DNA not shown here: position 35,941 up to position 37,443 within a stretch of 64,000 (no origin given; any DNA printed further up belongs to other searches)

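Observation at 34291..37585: WXG100-like, WXG-fusion, LysM-M23 peptidase and WXG-like four-gene module inserted between mutS and nusB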

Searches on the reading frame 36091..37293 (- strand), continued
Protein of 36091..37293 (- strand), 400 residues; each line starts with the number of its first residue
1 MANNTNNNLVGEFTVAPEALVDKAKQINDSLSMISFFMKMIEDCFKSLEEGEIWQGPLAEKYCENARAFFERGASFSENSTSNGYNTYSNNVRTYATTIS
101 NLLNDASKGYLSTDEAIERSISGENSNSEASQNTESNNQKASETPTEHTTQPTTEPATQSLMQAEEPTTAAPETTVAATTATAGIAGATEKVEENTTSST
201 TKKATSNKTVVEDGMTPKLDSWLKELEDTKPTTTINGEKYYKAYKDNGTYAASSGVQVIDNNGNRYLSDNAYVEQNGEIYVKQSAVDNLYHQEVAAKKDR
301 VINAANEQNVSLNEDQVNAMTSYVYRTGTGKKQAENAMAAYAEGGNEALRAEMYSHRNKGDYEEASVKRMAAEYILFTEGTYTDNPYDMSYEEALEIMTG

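Call 32: search_protein_families(library=pfam, proteins=[L021:33-1109:+, L021:1124-2527:+, L021:2534-2899:+, P0007, P0008, P0009, P0011, P0019], max_evalue=0.1)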
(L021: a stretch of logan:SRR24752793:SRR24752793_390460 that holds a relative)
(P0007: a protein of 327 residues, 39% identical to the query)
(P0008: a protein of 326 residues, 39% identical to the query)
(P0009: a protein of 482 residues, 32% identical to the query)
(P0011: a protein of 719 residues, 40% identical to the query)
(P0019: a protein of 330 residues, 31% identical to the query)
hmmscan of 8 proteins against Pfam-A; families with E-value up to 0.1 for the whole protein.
L021:33-1109:+ (358 aa): 5 families
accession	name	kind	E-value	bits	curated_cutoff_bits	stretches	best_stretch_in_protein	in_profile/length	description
PF09669.15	Phage_pRha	-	0.0012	19.8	29.9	0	4-55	11-58/91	Phage regulatory protein Rha (Phage_pRha)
PF04740.18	LXG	-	0.0012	19.1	26.5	1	3-97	5-98/202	LXG domain of WXG superfamily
PF06013.18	WXG100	-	0.022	15.4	27.3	1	2-85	1-83/86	Proteins of 100 residues with WXG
PF12128.14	DUF3584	-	0.037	11.9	31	0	2-104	291-398/1191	Protein of unknown function (DUF3584)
PF04108.17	ATG17_like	-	0.042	13.7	43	1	3-122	114-203/355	Autophagy protein ATG17-like domain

L021:1124-2527:+ (467 aa): 2 families
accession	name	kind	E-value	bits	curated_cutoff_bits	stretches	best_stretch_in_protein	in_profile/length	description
PF01551.29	Peptidase_M23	-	5e-14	52.7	28.7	1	257-347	9-86/96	Peptidase family M23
PF04513.17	Baculo_PEP_C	-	0.03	14.8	38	1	23-87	34-98/140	Baculovirus polyhedron envelope protein, PEP, C terminus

L021:2534-2899:+ (121 aa): 0 families

P0007 (327 aa): 5 families
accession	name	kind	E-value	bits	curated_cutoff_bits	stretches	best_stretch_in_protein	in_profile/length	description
PF01464.25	SLT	-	4.7e-07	29.8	21.3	1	182-234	5-56/117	Transglycosylase SLT domain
PF18013.6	Phage_lysozyme2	-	2.9e-05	24.7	28.2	1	194-260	23-96/140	Phage tail lysozyme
PF13202.12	EF-hand_5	-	0.005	16.7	25.9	1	296-311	6-21/25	EF hand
PF00404.24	Dockerin_1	-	0.041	14.5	22.9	0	286-312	24-50/57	Dockerin type I domain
PF00036.39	EF-hand_1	-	0.071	13.1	25.4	0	297-313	8-24/29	EF hand domain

P0008 (326 aa): 1 family
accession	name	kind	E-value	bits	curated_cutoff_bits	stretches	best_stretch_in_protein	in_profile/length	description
PF22182.2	DUF6945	-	0.045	14.3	28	0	69-119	7-57/83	Domain of unknown function (DUF6945)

P0009 (482 aa): 5 families
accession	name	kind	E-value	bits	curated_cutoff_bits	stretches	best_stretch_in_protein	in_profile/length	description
PF01551.29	Peptidase_M23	-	4.9e-27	94.4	28.7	1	171-279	2-96/96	Peptidase family M23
PF00959.24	Phage_lysozyme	-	4.4e-10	40.4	22.3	1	356-442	28-110/125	Phage lysozyme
PF00358.26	PTS_EIIA_1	-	0.0038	17.4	27.2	1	184-254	37-103/127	phosphoenolpyruvate-dependent sugar phosphotransferase system, EIIA 1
PF00364.28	Biotin_lipoyl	-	0.026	14.8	22.1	0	235-254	17-36/73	Biotin-requiring enzyme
PF13533.13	Biotin_lipoyl_2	-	0.026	14.8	29.8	1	236-253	13-30/32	Biotin-lipoyl like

P0011 (719 aa): 2 families
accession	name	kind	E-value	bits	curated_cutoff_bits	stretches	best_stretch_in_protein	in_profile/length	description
PF01551.29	Peptidase_M23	-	1.7e-24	86.2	28.7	1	593-701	2-96/96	Peptidase family M23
PF00959.24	Phage_lysozyme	-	7.4e-11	42.9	22.3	1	442-517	51-125/125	Phage lysozyme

P0019 (330 aa): 1 family
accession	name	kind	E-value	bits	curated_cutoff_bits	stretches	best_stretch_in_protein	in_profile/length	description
PF00959.24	Phage_lysozyme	-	0.00023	21.9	22.3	1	179-302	14-124/125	Phage lysozyme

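Call 44: search_protein_families(library=phrogs, proteins=[window:36091-37293:-, L021:33-1109:+, P0007], max_evalue=0.01)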
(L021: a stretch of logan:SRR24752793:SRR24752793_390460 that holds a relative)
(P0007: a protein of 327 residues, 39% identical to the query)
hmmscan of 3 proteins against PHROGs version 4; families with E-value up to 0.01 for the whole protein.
window:36091-37293:- (400 aa): 0 families

L021:33-1109:+ (358 aa): 0 families

P0007 (327 aa): 13 families
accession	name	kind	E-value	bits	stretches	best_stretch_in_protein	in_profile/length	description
phrog_13530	-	unknown function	9.8e-34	117.6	1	149-321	579-760/997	-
phrog_4928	-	unknown function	3.3e-30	106.2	1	142-321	593-779/834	-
phrog_196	-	tail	1.4e-24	87.6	1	143-321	353-530/536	baseplate hub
phrog_21656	-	other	4.3e-11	42.6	1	174-276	840-946/1022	peptidase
phrog_2013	-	tail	5.7e-09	36.3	1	126-235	427-526/657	lytic tail protein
phrog_669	-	lysis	5.3e-08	31.6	1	131-237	878-983/1946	endolysin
phrog_342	-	head and packaging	4.2e-07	29.4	1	169-298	8-142/1235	internal virion protein with endolysin domain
phrog_4067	-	other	3.9e-06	26.5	1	130-229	628-723/980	transglycosylase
phrog_28504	-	tail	2.7e-05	24.1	1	180-237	237-293/597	lytic tail fiber protein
phrog_21776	-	other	0.00066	20.5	0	169-250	100-182/238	transglycosylase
phrog_14342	-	tail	0.00094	19.9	1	178-260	143-220/272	lytic tail fiber protein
phrog_13449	-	other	0.004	17.7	1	181-232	12-62/269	transglycosylase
phrog_28014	-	unknown function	0.0054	17.4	1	186-233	44-90/224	-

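Call 45: search_protein_families(library=ncbifam, proteins=[L021:33-1109:+, L021:2534-2899:+, P0007, P0008], max_evalue=0.01)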
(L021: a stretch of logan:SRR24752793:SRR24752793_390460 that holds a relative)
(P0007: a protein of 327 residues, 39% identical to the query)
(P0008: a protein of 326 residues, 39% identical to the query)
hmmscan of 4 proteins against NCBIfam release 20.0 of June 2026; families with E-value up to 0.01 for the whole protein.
L021:33-1109:+ (358 aa): 1 family
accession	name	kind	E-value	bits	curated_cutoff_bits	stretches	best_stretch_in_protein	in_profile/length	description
TIGR03930.1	WXG100_ESAT6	subfamily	0.002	18.3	44.85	1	2-52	1-51/90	WXG100 family type VII secretion target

L021:2534-2899:+ (121 aa): 0 families

P0007 (327 aa): 3 families
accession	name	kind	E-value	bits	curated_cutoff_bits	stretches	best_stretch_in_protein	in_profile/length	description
NF047373.1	BB0259_flg_lyt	exception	8.7e-05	21.5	234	1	176-227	548-598/705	flagellar assembly lytic transglycosylase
NF008631.0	PRK11619.1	equivalog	0.00021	19.8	536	1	132-245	435-546/644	murein transglycosylase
NF008670.0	PRK11671.1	equivalog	0.0026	17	375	0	165-227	182-242/359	membrane-bound lytic murein transglycosylase MltC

P0008 (326 aa): 0 families

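Call 66: predict_structure(alignment_id=A9)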
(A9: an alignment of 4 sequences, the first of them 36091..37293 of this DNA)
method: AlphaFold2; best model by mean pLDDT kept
length: 400 residues; sequences in the alignment: 4
mean_pLDDT: 58.6   pTM: 0.46
mean pLDDT of the five models: 58.6, 56.3, 55.8, 55.5, 55.2
residues with pLDDT >= 90: 48; 70-90: 121; 50-70: 50; < 50: 181
segments of 3 or more residues with pLDDT < 50: 1-4, 7-15, 40-49, 51-206
pLDDT, mean of each block of 10 residues (from residue 1): 45 48 57 55 46 42 46 43 44 45 37 29 25 22 24 26 25 25 22 22 50 80 69 89 76 74 82 90 87 86 90 89 72 84 93 83 80 86 66 89
secondary structure, 60 per line:
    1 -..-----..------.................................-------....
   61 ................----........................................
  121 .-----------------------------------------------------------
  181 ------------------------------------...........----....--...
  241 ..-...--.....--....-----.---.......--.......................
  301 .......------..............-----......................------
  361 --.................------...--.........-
elements in order: H17-49 H57-76 H81-121 H217-227 E232-235 E238-242 E244-246 E249-253 E256-259 E272-275 E278-282 H283-307 H314-327 H333-354 H363-379 H391-399

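Call 70: fold_search(model_id=the predicted structure, library=pdb)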
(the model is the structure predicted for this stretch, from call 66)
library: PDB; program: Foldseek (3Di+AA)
matches with E <= 10: 69; with E <= 0.001: 0
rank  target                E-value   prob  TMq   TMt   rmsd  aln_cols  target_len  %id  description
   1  6et6                  7.5e-03  1.00  0.30  0.72   4.1       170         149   17  Crystal structure of muramidase from Acinetobacter baumannii AB 5075UW prophage (released 2018-09-05)
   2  9kbs_A                9.2e-03  1.00  0.30  0.73   4.2       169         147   17  Crystal structure of PHAb11, another peptidoglycan hydrolase with thermal stability and broad-spectrum (released 2024-11-27)
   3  9kbq_A                2.0e-02  1.00  0.29  0.70   4.4       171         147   17  Crystal structure of PHAb10, a peptidoglycan hydrolase with thermal stability and broad-spectrum (released 2024-11-27)
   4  9kbs_B                3.9e-02  1.00  0.29  0.69   4.5       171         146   16  Crystal structure of PHAb11, another peptidoglycan hydrolase with thermal stability and broad-spectrum (released 2024-11-27)
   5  6h9d_A                5.3e-02  1.00  0.27  0.63   4.7       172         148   14  Muramidase domain of SpmX from Asticaccaulis excentricus (released 2019-05-22)
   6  6h9d_C                5.6e-02  1.00  0.28  0.69   5.6       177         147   14  Muramidase domain of SpmX from Asticaccaulis excentricus (released 2019-05-22)
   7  7m5i_B                6.2e-02  1.00  0.29  0.65   4.6       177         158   15  Endolysin from Escherichia coli O157:H7 phage FAHEc1 (released 2021-08-04)
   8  2anv_A                6.5e-02  1.00  0.29  0.68   4.9       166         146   17  crystal structure of P22 lysozyme mutant L86M (released 2006-02-07)
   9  150l_A                7.2e-02  0.99  0.26  0.56   5.4       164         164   15  CONSERVATION OF SOLVENT-BINDING SITES IN 10 CRYSTAL FORMS OF T4 LYSOZYME (released 1994-04-30)
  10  7m5i_A                7.6e-02  1.00  0.29  0.65   4.7       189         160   14  Endolysin from Escherichia coli O157:H7 phage FAHEc1 (released 2021-08-04)
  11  5xf1_A                7.6e-02  0.99  0.28  0.22   7.2       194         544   16  Structure of the Full-length glucagon class B G protein-coupled receptor (released 2017-05-24)
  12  8app_D                1.1e-01  1.00  0.30  0.58   4.8       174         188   13  AbLys1 endolysin from Acinetobacter baumannii phage AbTZA1 (released 2022-12-07)
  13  4oo9                  1.3e-01  0.91  0.24  0.24  12.7       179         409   18  Structure of the human class C GPCR metabotropic glutamate receptor 5 transmembrane domain in complex with the negative  (released 2014-07-02)
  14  189l                  1.5e-01  0.99  0.29  0.62   4.6       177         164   16  ENHANCEMENT OF PROTEIN STABILITY BY THE COMBINATION OF POINT MUTATIONS IN T4 LYSOZYME IS ADDITIVE (released 1995-07-31)
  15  7lx8                  1.6e-01  0.98  0.29  0.62   4.8       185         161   14  T4 lysozyme mutant L99A (released 2021-05-19)
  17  3oe8_B                2.1e-01  0.85  0.25  0.23   8.8       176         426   15  Crystal structure of the CXCR4 chemokine receptor in complex with a small molecule antagonist IT1t in P1 spacegroup (released 2010-10-27)
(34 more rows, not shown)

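Call 82: search_protein_families(library=pfam, proteins=[P0012, P0014, P0016, P0021, P0023, P0015, P0017], max_evalue=0.001)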
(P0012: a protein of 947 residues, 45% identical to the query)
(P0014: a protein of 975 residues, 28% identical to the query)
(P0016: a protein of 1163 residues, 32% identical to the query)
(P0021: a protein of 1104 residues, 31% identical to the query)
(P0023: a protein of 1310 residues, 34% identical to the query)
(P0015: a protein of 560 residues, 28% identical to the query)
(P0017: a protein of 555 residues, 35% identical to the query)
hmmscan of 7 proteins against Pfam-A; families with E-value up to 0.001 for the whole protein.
P0012 (947 aa): 1 family
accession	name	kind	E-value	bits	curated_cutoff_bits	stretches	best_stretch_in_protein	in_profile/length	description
PF01551.29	Peptidase_M23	-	4.7e-20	72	28.7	1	668-759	15-95/96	Peptidase family M23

P0014 (975 aa): 2 families
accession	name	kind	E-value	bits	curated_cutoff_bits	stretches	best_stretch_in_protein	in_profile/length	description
PF01551.29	Peptidase_M23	-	4.3e-25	88.2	28.7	1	664-772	2-96/96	Peptidase family M23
PF00959.24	Phage_lysozyme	-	0.00011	22.9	22.3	1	848-928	28-105/125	Phage lysozyme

P0016 (1163 aa): 3 families
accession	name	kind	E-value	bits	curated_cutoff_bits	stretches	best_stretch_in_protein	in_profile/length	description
PF00959.24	Phage_lysozyme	-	3.8e-11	43.8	22.3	1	1022-1140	20-125/125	Phage lysozyme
PF13472.12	Lipase_GDSL_2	-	8e-09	36.7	32.9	1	142-310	1-178/178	GDSL-like Lipase/Acylhydrolase family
PF00657.28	Lipase_GDSL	-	2.2e-05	25.1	23.6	1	202-314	80-207/208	GDSL-like Lipase/Acylhydrolase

P0021 (1104 aa): 2 families
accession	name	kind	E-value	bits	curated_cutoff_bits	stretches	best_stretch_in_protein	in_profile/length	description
PF01551.29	Peptidase_M23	-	1.5e-26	92.8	28.7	1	792-902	2-96/96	Peptidase family M23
PF00959.24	Phage_lysozyme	-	4.5e-07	30.7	22.3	1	975-1047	27-96/125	Phage lysozyme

P0023 (1310 aa): 3 families
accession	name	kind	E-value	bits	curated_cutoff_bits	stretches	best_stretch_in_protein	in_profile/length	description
PF01551.29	Peptidase_M23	-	1.8e-12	47.8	28.7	1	366-459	13-95/96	Peptidase family M23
PF00959.24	Phage_lysozyme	-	5.2e-10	40.2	22.3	1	1171-1289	20-125/125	Phage lysozyme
PF13529.12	Peptidase_C39_2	-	1.7e-08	35.6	24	1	111-236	4-142/143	Peptidase_C39 like family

P0015 (560 aa): 2 families
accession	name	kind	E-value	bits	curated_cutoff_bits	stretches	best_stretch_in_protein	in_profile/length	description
PF01551.29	Peptidase_M23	-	1.4e-15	57.7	28.7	1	269-358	15-95/96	Peptidase family M23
PF00959.24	Phage_lysozyme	-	3.9e-07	30.9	22.3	1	436-506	28-96/125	Phage lysozyme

P0017 (555 aa): 2 families
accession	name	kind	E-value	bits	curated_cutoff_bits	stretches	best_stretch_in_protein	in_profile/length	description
PF01551.29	Peptidase_M23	-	1.8e-23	83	28.7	1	235-343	3-93/96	Peptidase family M23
PF00959.24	Phage_lysozyme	-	0.00032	21.5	22.3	1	408-526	25-125/125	Phage lysozyme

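Call 83: search_dna_similar(query=window:36091-37293:-, collection=plasmids, mode=protein, max_evalue=0.001, max_rows=12)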
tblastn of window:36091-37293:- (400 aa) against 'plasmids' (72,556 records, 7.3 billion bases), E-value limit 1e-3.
No match.

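Call 84: search_dna_similar(query=window:36091-37293:-, collection=phages, mode=protein, max_evalue=0.001, max_rows=12)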
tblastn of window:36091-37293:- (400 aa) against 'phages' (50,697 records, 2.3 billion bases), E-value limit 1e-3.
No match.

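Call 85: search_dna_similar(query=P0021, collection=plasmids, mode=protein, max_evalue=1e-10, max_rows=8)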
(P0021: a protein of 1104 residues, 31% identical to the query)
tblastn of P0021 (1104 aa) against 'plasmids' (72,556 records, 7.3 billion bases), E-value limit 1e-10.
Records with a match: 41; places in all: 48; records where one place covers at least 80% of the query: 0.
Best place of each record, by identity: <60% 41.
By first word of the organism name: Rhodococcus 34; Corynebacterium 6; Dietzia 1.
By predicted mobility (MOB-suite, as given by PLSDB): mobilizable 21; conjugative 11; non-mobilizable 9.
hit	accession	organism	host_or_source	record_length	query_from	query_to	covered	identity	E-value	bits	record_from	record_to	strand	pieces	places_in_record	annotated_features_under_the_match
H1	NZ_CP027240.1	Dietzia sp. oral taxon 368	Homo sapiens,pure culture,Tooth root ...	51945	706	923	20%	28.5%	2e-11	76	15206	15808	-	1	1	M23 family metallopeptidase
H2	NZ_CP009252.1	Corynebacterium stationis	seawater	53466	775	938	15%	34.5%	3e-11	76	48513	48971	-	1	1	M23 family metallopeptidase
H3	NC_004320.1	Corynebacterium efficiens YS-314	-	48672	775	924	14%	37.0%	2e-11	76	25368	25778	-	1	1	M23 family metallopeptidase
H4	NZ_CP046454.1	Corynebacterium comes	pure culture,soil from a small paddock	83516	765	921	14%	33.9%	4e-11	76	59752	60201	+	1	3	M23 family metallopeptidase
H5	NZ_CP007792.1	Corynebacterium marinum DSM 44953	coastal sediment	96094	775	906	12%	37.9%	6e-11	75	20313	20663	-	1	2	M23 family metallopeptidase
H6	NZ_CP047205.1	Corynebacterium faecale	Assamese macaque,pure culture,feces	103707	775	906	12%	37.9%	7e-11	75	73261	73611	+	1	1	M23 family metallopeptidase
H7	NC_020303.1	Corynebacterium halotolerans YIM 70093 = DSM 44683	-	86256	775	906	12%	37.9%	8e-11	74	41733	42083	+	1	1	M23 family metallopeptidase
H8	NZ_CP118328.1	Rhodococcus sp. DK17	pure culture,crude oil-contaminated soil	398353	770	906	12%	36.5%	1e-14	87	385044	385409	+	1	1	M23 family metallopeptidase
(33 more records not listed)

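Call 86: search_dna_similar(query=P0021, collection=phages, mode=protein, max_evalue=1e-10, max_rows=8)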
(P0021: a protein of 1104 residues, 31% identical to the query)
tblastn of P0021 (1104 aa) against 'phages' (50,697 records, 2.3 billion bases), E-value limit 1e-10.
Records with a match: 1; places in all: 1; records where one place covers at least 80% of the query: 0.
Best place of each record, by identity: <60% 1.
By first word of the organism name: Microcoleus 1.
By host as written in the record: - 1.
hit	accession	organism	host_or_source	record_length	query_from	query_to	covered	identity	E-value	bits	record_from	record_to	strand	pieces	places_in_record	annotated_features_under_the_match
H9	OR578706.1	Microcoleus phage My-WqHQDG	river water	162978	775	909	12%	42.0%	2e-12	78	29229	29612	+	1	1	peptidoglycan LD-endopeptidase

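Call 95: find_related_loci(query=P0007, collection=metagenome_contigs, flank=10000)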
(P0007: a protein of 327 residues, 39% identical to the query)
Query P0007 (327 aa) in metagenome_contigs; peptide patterns used: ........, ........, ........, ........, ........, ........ (x = any residue, [..] = any of these).
197 stretches matched a pattern; 1 encode a relative of the query (tblastn E <= 1e-3); 1 distinct loci.
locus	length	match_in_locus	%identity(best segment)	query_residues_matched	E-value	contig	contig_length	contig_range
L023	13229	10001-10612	52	122-327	3e-68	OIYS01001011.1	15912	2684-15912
